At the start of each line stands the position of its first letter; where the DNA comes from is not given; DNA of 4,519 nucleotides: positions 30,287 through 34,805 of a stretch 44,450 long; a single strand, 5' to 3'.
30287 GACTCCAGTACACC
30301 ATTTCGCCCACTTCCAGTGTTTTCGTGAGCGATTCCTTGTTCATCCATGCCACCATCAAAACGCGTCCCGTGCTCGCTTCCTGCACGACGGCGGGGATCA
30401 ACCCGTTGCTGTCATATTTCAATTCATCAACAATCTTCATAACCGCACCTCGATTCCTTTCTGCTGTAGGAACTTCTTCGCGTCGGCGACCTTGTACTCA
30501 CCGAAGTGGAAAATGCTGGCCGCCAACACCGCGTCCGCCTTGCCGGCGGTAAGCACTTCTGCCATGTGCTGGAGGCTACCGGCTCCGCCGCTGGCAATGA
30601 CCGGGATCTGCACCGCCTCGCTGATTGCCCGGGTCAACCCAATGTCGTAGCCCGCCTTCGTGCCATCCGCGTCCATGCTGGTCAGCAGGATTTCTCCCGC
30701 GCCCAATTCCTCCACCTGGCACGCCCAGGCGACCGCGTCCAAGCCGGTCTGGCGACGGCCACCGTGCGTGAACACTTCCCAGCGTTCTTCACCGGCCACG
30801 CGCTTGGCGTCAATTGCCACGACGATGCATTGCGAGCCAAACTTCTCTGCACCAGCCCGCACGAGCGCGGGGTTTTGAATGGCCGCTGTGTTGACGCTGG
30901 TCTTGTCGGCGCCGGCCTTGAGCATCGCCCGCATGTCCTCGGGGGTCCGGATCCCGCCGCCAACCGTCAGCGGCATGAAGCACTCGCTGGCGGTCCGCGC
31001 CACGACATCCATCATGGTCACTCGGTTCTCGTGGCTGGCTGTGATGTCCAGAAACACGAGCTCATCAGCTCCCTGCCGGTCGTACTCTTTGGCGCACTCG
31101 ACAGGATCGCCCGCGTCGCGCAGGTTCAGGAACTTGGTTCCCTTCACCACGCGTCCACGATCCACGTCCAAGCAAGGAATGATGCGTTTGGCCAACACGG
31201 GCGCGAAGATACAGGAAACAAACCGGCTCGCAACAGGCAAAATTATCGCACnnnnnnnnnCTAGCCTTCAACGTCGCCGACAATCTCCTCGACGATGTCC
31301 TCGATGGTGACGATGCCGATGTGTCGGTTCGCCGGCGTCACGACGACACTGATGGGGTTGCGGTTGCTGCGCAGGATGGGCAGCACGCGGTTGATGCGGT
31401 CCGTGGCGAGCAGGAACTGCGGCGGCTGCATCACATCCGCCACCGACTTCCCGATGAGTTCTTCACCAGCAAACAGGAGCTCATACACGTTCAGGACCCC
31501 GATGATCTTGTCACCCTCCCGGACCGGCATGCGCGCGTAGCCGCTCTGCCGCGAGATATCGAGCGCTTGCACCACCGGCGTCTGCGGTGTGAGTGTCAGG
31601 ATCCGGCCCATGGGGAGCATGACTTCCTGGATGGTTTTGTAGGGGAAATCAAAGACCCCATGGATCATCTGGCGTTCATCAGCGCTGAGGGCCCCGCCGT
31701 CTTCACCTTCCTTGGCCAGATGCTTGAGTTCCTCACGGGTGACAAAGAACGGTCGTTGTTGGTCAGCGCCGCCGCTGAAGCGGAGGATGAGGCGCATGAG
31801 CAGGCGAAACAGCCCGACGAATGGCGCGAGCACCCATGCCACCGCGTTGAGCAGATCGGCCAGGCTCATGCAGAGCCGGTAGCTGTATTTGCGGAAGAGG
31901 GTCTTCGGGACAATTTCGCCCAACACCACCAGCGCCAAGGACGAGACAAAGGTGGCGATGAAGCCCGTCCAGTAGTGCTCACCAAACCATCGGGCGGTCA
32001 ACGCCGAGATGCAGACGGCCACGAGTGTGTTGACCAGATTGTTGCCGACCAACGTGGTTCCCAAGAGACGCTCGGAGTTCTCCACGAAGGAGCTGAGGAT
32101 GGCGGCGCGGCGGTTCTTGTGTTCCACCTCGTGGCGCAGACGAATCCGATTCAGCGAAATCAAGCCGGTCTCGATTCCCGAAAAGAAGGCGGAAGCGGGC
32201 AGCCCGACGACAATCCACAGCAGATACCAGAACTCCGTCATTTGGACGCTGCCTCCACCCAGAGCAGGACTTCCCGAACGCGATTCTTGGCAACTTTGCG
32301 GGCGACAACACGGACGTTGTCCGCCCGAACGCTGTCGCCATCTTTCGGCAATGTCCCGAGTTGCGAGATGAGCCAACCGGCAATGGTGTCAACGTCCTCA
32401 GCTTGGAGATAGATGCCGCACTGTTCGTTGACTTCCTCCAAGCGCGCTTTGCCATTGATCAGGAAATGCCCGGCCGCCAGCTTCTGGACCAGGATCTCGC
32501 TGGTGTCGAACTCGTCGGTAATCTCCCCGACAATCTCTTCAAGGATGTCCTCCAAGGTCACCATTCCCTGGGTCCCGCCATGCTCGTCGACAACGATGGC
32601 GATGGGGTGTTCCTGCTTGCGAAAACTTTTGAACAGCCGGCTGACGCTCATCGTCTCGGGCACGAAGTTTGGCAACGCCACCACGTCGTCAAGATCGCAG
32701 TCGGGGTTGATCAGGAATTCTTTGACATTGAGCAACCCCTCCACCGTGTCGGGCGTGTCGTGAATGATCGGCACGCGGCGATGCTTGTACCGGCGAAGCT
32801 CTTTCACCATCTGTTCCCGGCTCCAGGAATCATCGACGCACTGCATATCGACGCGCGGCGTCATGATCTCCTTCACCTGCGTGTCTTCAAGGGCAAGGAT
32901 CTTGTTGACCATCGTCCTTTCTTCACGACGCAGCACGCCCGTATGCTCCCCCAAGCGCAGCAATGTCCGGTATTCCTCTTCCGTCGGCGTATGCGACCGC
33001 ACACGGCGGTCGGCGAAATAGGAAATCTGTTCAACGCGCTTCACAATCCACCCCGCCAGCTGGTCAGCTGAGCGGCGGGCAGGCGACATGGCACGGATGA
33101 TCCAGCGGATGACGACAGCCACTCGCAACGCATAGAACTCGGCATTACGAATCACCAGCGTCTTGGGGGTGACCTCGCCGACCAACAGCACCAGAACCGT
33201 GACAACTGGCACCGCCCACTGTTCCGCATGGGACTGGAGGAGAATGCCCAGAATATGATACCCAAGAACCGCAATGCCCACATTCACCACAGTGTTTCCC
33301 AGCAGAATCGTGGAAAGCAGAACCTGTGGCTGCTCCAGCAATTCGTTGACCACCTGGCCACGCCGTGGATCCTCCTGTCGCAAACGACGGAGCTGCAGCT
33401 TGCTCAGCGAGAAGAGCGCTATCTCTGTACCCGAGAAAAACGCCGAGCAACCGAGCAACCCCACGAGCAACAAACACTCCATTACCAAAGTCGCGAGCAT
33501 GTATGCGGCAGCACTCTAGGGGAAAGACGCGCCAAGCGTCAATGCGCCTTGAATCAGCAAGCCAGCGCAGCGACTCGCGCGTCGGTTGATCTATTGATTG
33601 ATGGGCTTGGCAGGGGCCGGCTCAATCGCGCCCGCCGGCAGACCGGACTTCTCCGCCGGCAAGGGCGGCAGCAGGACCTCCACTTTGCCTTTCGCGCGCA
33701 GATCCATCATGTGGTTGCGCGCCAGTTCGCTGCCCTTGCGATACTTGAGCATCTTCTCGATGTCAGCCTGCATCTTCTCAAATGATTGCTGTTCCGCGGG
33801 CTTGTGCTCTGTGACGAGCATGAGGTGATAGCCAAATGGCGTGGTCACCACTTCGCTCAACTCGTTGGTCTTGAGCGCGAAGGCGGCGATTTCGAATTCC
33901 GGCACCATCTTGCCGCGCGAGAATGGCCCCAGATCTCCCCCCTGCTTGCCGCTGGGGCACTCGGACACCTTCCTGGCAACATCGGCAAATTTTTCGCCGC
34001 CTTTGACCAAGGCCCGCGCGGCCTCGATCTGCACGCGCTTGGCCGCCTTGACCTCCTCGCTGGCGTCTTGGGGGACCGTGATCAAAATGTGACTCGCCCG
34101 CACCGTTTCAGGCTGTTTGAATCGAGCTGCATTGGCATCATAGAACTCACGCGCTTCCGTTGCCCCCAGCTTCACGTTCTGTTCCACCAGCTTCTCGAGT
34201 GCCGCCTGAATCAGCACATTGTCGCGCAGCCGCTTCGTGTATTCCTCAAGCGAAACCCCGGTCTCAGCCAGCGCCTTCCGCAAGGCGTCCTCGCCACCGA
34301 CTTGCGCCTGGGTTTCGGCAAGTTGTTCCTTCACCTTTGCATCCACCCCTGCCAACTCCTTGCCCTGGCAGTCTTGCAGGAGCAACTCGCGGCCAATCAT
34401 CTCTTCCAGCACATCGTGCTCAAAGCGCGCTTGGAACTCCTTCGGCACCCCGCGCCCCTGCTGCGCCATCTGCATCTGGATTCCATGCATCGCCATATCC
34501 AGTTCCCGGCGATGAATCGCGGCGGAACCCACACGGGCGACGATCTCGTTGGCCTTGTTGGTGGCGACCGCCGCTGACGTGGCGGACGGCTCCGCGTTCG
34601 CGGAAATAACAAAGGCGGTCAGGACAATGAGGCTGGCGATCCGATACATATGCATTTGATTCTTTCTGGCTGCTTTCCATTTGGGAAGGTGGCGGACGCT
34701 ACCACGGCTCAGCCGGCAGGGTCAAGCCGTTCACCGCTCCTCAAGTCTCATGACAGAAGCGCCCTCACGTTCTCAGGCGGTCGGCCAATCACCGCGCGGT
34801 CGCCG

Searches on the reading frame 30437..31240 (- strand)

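Call 35: search_protein_families(library=pfam, proteins=[window:30437-31240:-], max_evalue=0.00001)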
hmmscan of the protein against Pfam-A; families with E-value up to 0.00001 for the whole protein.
window:30437-31240:- (267 aa): 4 families
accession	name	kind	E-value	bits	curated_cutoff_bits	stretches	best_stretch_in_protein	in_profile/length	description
PF00977.27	His_biosynth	-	3e-88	295.5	23.6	1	19-249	1-227/228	Histidine biosynthesis protein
PF03060.21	NMO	-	5.7e-08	33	28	0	170-254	146-236/331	Nitronate monooxygenase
PF02581.23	TMP-TENI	-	1.8e-06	27.9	27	0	176-233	116-170/180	Thiamine monophosphate synthase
PF01207.24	Dus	-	8.4e-06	25.6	20.4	0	89-134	185-230/311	Dihydrouridine synthase (Dus)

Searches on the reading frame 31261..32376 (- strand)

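Call 35: search_protein_families(library=pfam, proteins=[window:31261-32376:-], max_evalue=0.00001)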
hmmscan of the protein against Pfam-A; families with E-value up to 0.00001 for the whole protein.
window:31261-32376:- (371 aa): 2 families
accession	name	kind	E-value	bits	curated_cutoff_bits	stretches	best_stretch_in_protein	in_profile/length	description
PF01595.25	CNNM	-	2.9e-46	157.9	28.4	1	56-234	4-181/181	Cyclin M transmembrane N-terminal domain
PF00571.33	CBS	-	1e-12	48.6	24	0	251-303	3-54/57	CBS domain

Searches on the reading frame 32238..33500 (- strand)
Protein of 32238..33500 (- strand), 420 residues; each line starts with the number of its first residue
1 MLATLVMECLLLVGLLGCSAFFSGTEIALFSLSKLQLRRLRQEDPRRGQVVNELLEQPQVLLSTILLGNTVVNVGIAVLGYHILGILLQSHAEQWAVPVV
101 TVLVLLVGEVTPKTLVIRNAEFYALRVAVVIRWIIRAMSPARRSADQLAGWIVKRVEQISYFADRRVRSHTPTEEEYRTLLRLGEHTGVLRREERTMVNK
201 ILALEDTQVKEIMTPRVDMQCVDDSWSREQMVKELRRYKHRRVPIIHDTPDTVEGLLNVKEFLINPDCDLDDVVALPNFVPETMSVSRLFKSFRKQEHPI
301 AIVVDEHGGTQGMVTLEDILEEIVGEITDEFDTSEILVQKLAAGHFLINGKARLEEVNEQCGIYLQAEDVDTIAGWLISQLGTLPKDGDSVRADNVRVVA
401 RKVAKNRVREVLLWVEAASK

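Call 35: search_protein_families(library=pfam, proteins=[window:32238-33500:-], max_evalue=0.00001)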
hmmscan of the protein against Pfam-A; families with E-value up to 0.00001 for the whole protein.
window:32238-33500:- (420 aa): 3 families
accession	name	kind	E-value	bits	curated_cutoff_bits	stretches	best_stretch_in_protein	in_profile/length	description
PF01595.25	CNNM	-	2.6e-41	141.7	28.4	1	11-194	2-181/181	Cyclin M transmembrane N-terminal domain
PF03471.22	CorC_HlyC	-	3.2e-20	72.4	27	1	340-413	2-77/81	Transporter associated domain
PF00571.33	CBS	-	6.3e-14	52.5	24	1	279-324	11-56/57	CBS domain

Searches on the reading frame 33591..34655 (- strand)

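Call 35: search_protein_families(library=pfam, proteins=[window:33591-34655:-], max_evalue=0.00001)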
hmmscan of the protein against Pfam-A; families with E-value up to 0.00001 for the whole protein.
window:33591-34655:- (354 aa): 6 families
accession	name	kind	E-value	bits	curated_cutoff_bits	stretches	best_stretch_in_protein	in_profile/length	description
PF00639.27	Rotamase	-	8.6e-25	88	21.7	1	189-282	1-96/97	PPIC-type PPIASE domain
PF13616.12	Rotamase_3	-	3.6e-24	86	22.5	1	180-284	11-115/116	PPIC-type PPIASE domain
PF13145.12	Rotamase_2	-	2.3e-16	61.1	27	1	166-295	4-119/121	PPIC-type PPIASE domain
PF13624.11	SurA_N_3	-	5.9e-13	49.4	27.2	1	7-151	18-160/162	SurA-like N-terminal domain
PF09312.16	SurA_N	-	6.3e-09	36.5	30.8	1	36-151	2-116/118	SurA N-terminal domain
PF13623.11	SurA_N_2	-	1.3e-07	32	28.5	1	10-117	18-124/145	SurA-like N-terminal domain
